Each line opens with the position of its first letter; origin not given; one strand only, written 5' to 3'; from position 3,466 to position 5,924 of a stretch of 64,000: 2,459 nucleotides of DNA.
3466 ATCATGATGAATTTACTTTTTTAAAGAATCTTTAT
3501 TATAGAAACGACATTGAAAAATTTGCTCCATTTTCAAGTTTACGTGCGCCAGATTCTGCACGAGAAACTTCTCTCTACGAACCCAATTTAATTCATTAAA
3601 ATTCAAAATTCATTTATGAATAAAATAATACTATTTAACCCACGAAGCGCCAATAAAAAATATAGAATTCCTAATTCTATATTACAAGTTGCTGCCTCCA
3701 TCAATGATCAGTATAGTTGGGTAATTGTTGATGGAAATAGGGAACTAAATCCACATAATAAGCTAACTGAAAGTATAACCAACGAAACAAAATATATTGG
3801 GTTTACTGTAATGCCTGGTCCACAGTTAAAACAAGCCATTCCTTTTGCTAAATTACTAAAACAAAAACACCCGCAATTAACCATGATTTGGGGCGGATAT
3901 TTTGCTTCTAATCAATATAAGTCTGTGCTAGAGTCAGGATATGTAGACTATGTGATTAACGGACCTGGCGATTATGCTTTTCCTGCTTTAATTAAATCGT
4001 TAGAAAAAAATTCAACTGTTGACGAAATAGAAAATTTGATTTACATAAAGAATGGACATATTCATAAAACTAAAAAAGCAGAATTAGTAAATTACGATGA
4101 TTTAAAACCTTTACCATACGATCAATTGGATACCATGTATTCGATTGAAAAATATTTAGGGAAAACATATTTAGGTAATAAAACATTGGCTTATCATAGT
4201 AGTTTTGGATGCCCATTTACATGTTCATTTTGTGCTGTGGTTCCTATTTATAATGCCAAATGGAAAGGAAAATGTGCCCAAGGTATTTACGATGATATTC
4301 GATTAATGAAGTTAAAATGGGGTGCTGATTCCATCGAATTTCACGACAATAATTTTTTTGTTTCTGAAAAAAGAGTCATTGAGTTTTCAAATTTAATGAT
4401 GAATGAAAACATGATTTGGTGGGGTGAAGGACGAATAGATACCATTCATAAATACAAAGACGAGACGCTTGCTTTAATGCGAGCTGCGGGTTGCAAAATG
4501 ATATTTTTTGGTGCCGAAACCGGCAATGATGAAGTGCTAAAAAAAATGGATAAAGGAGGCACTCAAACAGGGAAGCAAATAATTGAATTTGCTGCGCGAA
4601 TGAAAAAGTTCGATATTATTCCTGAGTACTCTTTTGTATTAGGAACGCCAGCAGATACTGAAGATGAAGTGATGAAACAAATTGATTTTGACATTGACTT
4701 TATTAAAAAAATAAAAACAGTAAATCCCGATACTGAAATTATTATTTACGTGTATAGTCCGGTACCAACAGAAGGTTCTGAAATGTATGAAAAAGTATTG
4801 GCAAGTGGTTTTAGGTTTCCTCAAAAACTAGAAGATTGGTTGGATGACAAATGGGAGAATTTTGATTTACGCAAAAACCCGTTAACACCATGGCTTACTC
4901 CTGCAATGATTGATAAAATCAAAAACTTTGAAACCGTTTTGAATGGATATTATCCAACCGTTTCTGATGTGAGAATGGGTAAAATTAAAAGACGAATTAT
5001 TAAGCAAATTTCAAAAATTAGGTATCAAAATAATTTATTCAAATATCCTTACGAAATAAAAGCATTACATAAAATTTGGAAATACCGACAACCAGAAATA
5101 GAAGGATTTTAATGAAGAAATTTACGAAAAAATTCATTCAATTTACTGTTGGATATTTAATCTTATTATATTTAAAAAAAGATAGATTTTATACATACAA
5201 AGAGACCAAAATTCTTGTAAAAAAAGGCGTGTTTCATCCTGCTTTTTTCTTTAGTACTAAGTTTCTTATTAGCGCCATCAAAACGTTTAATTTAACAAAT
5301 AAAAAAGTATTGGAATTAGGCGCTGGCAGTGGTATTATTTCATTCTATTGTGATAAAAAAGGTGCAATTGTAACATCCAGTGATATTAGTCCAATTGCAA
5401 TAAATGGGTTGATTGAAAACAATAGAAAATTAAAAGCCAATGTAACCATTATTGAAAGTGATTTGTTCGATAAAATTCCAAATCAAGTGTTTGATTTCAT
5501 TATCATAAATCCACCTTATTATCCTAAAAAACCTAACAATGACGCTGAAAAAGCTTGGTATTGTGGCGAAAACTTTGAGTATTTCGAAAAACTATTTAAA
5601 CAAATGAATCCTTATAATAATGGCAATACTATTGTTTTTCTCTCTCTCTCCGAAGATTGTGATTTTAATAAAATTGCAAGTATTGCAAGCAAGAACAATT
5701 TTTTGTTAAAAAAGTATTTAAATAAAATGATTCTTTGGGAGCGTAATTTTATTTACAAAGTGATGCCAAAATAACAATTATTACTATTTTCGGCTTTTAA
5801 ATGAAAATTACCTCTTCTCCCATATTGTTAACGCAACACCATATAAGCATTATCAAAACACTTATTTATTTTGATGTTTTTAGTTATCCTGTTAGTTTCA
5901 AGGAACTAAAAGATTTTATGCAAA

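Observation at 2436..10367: Coupled operon of three cobalamin-type radical SAM paralogues, two SAM methyltransferases and a nucleotidyltransferase, with no pathway I can name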

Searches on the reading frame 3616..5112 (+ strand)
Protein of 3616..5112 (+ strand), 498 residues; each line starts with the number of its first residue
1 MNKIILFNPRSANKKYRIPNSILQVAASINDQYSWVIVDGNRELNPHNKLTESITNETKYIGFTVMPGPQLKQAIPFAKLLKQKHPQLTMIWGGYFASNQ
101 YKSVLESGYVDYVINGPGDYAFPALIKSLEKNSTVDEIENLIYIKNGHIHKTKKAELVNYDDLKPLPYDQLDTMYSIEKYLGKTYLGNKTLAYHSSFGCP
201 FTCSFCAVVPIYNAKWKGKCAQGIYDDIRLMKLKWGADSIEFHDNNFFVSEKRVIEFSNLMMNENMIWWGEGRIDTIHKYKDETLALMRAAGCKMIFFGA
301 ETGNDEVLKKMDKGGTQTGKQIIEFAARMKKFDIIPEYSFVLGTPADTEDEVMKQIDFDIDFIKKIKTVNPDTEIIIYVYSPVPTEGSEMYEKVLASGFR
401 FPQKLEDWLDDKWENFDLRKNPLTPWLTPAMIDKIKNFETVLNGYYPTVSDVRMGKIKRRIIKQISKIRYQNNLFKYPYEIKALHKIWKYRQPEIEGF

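Call 3: search_protein_families(library=pfam, proteins=[window:3616-5112:+], max_evalue=0.01)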
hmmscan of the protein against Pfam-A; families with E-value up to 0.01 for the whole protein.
window:3616-5112:+ (498 aa): 2 families
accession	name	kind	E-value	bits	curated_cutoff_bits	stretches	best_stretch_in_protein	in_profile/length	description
PF04055.27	Radical_SAM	-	6.2e-11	43.2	29.5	1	196-354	4-161/166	Radical SAM superfamily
PF02310.24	B12-binding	-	8.8e-09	35.7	32.1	1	22-125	17-120/121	B12 binding domain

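Call 4: search_protein_families(library=ncbifam, proteins=[window:3616-5112:+], max_evalue=0.01)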
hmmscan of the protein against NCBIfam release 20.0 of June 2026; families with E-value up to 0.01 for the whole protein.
window:3616-5112:+ (498 aa): 19 families
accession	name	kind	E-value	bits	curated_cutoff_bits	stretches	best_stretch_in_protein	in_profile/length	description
TIGR03471.1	HpnJ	equivalog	7.4e-32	110.8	577.6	1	68-403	78-396/472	hopanoid biosynthesis associated radical SAM protein HpnJ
TIGR02026.1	BchE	equivalog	8.5e-32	110.6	481.35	1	34-357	39-360/497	magnesium-protoporphyrin IX monomethyl ester anaerobic oxidative cyclase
TIGR04479.1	bcpD_PhpK_rSAM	subfamily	2.2e-29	102.2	600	1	48-358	100-405/504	PhpK family radical SAM P-methyltransferase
NF050148.1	rSAM_ApyD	equivalog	1.9e-27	95.9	750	1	56-392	73-391/645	RiPP biosynthesis radical SAM protein ApyD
NF038361.1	rSAM_Sden_1168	equivalog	4.8e-27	94.7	575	1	55-398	138-477/560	Sden_1168 family B12-binding radical SAM P-methyltransferase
TIGR04013.1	B12_SAM_MJ_1487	hypoth_equivalog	4.8e-21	75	251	2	20-216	11-177/382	TIGR04013 family B12-binding domain/radical SAM domain-containing protein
TIGR03975.1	rSAM_ocin_1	subfamily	2.2e-20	72.7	281.85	1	55-356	126-424/606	RiPP maturation radical SAM C-methyltransferase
NF040546.1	rSAM_CUAEP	equivalog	1.2e-18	67.1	500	1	48-370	38-351/468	CUAEP/CCAEP-tail radical SAM (seleno)protein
TIGR04385.1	B12_rSAM_cofa1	equivalog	4.6e-17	62.4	450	1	21-368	22-369/438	B12 lower ligand biosynthesis radical SAM protein BzaD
TIGR04072.2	rSAM_ladder_B12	equivalog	1.9e-16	59.7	360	1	77-357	89-344/443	lipid biosynthesis B12-binding/radical SAM protein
TIGR04190.1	B12_SAM_Ta0216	equivalog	8.5e-16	57.6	500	1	73-404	95-436/554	TIGR04190 family B12-binding domain/radical SAM domain protein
TIGR04014.1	B12_SAM_MJ_0865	equivalog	7.4e-15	54.6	360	1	89-358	70-332/434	methyl-coenzyme M reductase glutamine C-methyltransferase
NF040542.1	rSAM_RCCLKC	equivalog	1.3e-14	54.2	450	1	61-383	52-373/423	arsinothricin biosynthesis radical SAM protein ArsL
TIGR04367.1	HpnR_B12_rSAM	equivalog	3.6e-12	45.6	650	1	62-326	65-320/490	hopanoid C-3 methylase HpnR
NF033070.1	rSAM_AprD4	equivalog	1.7e-11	43.7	500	1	160-384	167-382/456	AprD4 family radical SAM diol-dehydratase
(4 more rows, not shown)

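Call 26: search_solved_structures(query=window:3616-5112:+, max_evalue=0.001)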
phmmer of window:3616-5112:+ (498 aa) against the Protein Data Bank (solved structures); distinct sequences matched with E-value up to 0.001: 2.
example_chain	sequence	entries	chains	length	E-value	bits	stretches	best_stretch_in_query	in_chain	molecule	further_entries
6fd2_B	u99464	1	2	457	4.5e-09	38.7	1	192-394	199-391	Putative apramycin biosynthetic oxidoreductase 4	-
5ul2_A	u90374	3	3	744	6.6e-06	28.3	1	114-322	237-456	OxsB protein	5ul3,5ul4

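Call 51: search_protein_families(library=padloc, proteins=[window:3616-5112:+], max_evalue=0.01)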
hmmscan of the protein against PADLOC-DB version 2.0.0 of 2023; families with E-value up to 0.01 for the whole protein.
window:3616-5112:+ (498 aa): 1 family
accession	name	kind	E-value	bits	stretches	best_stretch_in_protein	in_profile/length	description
PDLC04689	PDC-M51A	-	3.5e-05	20.8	1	76-263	88-257/420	-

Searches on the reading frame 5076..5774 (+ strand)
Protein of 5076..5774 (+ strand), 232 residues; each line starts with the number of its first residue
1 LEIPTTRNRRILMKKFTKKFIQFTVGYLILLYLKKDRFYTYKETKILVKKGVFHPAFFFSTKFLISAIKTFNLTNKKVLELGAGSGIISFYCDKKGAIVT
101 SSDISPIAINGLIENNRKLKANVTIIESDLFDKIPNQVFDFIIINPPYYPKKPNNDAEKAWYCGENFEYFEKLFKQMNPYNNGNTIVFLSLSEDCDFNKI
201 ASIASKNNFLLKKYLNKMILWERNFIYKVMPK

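Call 3: search_protein_families(library=pfam, proteins=[window:5076-5774:+], max_evalue=0.01)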
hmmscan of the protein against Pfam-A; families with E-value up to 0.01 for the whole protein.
window:5076-5774:+ (232 aa): 11 families
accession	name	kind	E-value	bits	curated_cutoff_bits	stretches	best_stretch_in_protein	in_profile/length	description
PF05175.20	MTS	-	2.9e-14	53.5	23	1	45-152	3-112/170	Methyltransferase small domain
PF13847.12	Methyltransf_31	-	1.1e-06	28.8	27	1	75-146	4-82/145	Methyltransferase domain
PF13649.12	Methyltransf_25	-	1.3e-06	29.5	27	1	78-145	1-71/97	Methyltransferase domain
PF06325.19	PrmA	-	4.6e-06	26.8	22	1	61-145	148-233/296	Ribosomal protein L11 methyltransferase (PrmA)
PF13489.12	Methyltransf_23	-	1e-05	25.8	27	1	72-143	20-86/164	Methyltransferase domain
PF03602.21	Cons_hypoth95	-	1.7e-05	25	24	1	72-151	39-126/182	Conserved hypothetical protein 95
PF08241.18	Methyltransf_11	-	2.9e-05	25.1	21.2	1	79-144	1-66/95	Methyltransferase domain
PF08242.18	Methyltransf_12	-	0.0001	23.4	30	1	79-145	1-72/98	Methyltransferase domain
PF10294.15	Methyltransf_16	-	0.00033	20.9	21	1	62-123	30-100/174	Lysine methyltransferase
PF03848.20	TehB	-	0.0049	16.8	20.4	1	65-143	23-100/193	Tellurite resistance protein TehB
PF07669.17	Eco57I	-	0.0088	16.6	25.3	0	101-218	31-149/171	Eco57I restriction-modification methylase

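Call 4: search_protein_families(library=ncbifam, proteins=[window:5076-5774:+], max_evalue=0.01)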
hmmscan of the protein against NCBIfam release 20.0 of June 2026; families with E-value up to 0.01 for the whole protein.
window:5076-5774:+ (232 aa): 28 families (the best 25 are shown)
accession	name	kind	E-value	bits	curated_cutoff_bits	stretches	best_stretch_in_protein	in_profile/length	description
NF011529.0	PRK14968.1-3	equivalog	3.1e-28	98.6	162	1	40-228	4-193/198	putative methyltransferase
TIGR03534.1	RF_mod_PrmC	equivalog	6.3e-19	68.4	199.1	1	43-158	57-176/253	peptide chain release factor N(5)-glutamine methyltransferase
TIGR00537.1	hemK_rel_arch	hypoth_equivalog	1.4e-18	67.3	87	1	72-156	17-100/179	HemK2/MTQ2 family protein methyltransferase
NF011528.0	PRK14968.1-2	equivalog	1.7e-15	57.1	171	1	36-226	4-192/205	putative methyltransferase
TIGR00536.1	hemK_fam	subfamily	3e-14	52.8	115.5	1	43-157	82-201/286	HemK family protein methyltransferase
NF011530.0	PRK14968.1-4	equivalog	5.9e-14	51.9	243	1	40-213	5-179/202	putative methyltransferase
TIGR03533.1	L3_gln_methyl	equivalog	5.6e-13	48.9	229.7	1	73-152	120-203/284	50S ribosomal protein L3 N(5)-glutamine methyltransferase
NF011527.0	PRK14968.1-1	equivalog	2.5e-12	46.9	242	1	51-165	13-124/192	putative methyltransferase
NF002421.0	PRK01544.1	equivalog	3.6e-12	45.8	567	1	70-152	134-220/524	bifunctional peptide chain release factor N(5)-glutamine methyltransferase PrmC/tRNA (guanosine(46)-N7)-methyltransferase TrmB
NF001786.0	PRK00517.2-4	equivalog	7.5e-09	35.1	327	1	59-145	128-213/277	50S ribosomal protein L11 methyltransferase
NF001785.0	PRK00517.2-2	equivalog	1.2e-08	34.4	188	1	59-145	130-218/282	50S ribosomal protein L11 methyltransferase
NF007023.0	PRK09489.1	equivalog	2.5e-08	33.5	295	1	39-149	162-272/342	16S rRNA (guanine(1207)-N(2))-methyltransferase RsmC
NF001790.0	PRK00517.3-3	equivalog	6.8e-08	32.2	269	1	22-144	69-197/262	50S ribosomal protein L11 methyltransferase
NF008992.0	PRK12335.1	equivalog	6.6e-07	28.8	303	1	66-143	116-191/289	SAM-dependent methyltransferase TehB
TIGR02021.1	BchM-ChlM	equivalog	7e-06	25.6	158.9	1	65-142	45-122/218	magnesium protoporphyrin IX methyltransferase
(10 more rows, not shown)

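Call 51: search_protein_families(library=padloc, proteins=[window:5112-5774:+], max_evalue=0.01)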
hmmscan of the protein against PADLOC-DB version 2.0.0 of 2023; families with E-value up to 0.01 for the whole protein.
window:5112-5774:+ (220 aa): 7 families
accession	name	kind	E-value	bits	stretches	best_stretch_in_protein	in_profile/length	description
PDLC04134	mad2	-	3.9e-17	60.2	1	61-179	289-397/492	mads_2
PDLC03719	oMTase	-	1.2e-06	25.8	1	45-177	27-163/387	orphan methyltransferase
PDLC03258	MTase_II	-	4.6e-06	24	1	30-167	9-143/366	Type II methyltransferase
PDLC03371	MTase_II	-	0.0043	14.6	1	110-166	10-68/260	Type II methyltransferase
PDLC03267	MTase_II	-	0.0043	14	1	50-139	24-119/539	Type II methyltransferase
PDLC03265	MTase_II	-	0.0057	14.1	1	102-154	16-72/333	Type II methyltransferase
PDLC03227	MTase_II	-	0.0075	13.2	0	50-137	38-143/494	Type II methyltransferase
